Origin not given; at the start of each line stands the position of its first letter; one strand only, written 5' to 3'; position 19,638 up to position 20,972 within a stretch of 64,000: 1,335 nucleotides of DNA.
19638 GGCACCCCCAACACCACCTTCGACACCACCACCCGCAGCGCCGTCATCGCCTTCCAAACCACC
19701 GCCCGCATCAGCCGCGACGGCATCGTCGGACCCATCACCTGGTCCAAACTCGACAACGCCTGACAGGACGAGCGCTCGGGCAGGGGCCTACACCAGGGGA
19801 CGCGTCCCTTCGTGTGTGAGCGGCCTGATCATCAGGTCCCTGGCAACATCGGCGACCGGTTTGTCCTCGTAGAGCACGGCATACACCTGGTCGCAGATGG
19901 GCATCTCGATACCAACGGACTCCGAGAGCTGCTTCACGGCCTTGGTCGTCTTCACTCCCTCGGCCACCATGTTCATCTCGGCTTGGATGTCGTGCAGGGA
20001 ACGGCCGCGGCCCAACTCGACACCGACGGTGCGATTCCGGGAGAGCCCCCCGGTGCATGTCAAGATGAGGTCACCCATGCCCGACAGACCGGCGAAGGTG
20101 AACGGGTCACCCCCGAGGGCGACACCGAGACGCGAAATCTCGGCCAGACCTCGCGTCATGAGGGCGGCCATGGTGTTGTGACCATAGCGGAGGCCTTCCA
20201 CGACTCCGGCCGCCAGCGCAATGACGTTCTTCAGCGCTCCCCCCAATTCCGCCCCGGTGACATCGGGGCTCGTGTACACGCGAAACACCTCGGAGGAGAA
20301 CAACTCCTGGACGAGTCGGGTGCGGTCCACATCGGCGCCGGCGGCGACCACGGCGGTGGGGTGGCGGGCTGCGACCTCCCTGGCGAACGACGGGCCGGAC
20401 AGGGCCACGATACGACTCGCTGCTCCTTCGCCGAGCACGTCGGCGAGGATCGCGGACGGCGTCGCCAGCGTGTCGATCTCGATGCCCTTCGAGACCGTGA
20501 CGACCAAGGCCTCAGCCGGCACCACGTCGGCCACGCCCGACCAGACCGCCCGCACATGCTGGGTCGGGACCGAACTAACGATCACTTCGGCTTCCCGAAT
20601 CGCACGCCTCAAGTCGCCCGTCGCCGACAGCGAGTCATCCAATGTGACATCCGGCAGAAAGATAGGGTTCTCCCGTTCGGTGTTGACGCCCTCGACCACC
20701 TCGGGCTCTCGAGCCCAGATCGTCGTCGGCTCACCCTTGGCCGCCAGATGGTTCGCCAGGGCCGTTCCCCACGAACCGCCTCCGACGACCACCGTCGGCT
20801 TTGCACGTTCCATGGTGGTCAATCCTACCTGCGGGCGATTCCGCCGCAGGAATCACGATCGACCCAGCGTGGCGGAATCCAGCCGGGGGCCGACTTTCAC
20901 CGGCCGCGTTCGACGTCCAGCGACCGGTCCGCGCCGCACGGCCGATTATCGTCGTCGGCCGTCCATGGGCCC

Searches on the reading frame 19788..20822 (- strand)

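Call 29: search_protein_families(library=pfam, proteins=[window:19788-20822:-], max_evalue=0.01)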
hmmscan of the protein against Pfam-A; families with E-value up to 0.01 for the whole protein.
window:19788-20822:- (344 aa): 10 families
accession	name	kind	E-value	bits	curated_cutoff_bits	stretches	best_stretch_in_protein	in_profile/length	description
PF07479.19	NAD_Gly3P_dh_C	-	7.7e-58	195.2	25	1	187-326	1-140/142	NAD-dependent glycerol-3-phosphate dehydrogenase C-terminus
PF01210.29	NAD_Gly3P_dh_N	-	1.6e-45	155.4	23.1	1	11-164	3-154/158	NAD-dependent glycerol-3-phosphate dehydrogenase N-terminus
PF20618.3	GPD_NAD_C_bact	-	1.3e-23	83.8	27.6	1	247-313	1-66/66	Bacterial GPD, NAD-dependent C-terminal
PF03807.23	F420_oxidored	-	4.8e-08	33.9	21.6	1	12-111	4-92/94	NADP oxidoreductase coenzyme F420-dependent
PF03446.21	NAD_binding_2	-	3.4e-06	27.6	21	1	12-111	4-93/161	NAD binding domain of 6-phosphogluconate dehydrogenase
PF02558.23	ApbA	-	4.9e-06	26.7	22.2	1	11-117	2-106/150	Ketopantoate reductase PanE/ApbA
PF19604.4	DUF6109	-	0.0038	16.3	25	1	77-165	202-289/671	Family of unknown function (DUF6109)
PF01266.30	DAO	-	0.0047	16.9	27.9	0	11-42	3-34/353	FAD dependent oxidoreductase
PF02737.24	3HCDH_N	-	0.0055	17.1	22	0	12-121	4-124/180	3-hydroxyacyl-CoA dehydrogenase, NAD binding domain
PF02254.24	TrkA_N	-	0.008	16.9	23.8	0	11-88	2-73/116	TrkA-N domain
